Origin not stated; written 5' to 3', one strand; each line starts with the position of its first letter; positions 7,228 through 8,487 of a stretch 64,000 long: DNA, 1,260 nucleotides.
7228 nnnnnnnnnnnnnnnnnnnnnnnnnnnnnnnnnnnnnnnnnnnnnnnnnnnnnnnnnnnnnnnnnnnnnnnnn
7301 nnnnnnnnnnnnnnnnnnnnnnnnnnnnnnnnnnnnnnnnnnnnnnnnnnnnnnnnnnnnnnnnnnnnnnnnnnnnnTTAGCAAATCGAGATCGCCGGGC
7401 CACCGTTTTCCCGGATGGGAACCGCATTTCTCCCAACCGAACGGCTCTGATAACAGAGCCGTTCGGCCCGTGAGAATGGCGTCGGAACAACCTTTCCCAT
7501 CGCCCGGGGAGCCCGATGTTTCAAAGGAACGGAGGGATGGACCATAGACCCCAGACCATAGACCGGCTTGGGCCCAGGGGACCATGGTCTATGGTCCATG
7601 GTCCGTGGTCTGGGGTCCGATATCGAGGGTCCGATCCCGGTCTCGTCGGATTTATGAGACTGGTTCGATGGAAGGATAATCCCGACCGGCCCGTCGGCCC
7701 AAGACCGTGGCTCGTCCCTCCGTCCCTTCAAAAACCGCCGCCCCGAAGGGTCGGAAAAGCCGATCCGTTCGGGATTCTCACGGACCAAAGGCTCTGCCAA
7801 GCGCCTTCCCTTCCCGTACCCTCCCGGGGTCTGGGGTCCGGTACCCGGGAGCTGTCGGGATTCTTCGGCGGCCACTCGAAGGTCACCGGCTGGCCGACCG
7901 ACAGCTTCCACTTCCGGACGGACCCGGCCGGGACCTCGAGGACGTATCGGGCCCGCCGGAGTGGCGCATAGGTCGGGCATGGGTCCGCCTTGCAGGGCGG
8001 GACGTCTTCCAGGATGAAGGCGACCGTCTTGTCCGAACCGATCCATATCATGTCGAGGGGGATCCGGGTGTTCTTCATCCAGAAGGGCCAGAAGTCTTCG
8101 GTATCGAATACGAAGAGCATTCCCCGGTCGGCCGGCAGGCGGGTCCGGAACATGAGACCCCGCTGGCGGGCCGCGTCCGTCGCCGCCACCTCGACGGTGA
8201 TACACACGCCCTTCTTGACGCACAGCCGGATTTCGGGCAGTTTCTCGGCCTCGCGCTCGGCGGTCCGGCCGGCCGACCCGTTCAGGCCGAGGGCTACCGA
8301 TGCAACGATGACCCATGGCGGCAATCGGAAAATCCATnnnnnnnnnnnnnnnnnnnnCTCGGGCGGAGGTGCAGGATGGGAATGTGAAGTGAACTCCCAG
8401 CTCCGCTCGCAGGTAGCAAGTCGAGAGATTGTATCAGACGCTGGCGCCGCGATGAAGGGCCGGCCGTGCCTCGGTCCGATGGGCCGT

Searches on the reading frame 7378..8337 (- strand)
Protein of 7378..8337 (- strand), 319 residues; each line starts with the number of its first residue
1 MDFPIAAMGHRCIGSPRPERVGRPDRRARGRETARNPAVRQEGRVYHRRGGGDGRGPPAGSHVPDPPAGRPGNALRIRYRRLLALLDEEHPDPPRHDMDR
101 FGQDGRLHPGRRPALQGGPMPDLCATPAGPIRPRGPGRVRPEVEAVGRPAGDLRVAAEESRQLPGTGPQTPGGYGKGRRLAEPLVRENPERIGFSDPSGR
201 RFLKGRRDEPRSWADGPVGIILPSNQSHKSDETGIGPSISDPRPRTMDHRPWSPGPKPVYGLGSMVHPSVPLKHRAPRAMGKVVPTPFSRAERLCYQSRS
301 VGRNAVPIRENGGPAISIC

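Call 20: search_protein_families(library=pfam, proteins=[window:7378-8337:-])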
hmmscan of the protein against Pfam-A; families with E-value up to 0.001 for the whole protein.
window:7378-8337:- (319 aa): 0 families

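Call 57: search_protein_families(library=pfam, proteins=[window:7378-8337:-])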
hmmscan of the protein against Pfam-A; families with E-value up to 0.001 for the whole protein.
window:7378-8337:- (319 aa): 0 families
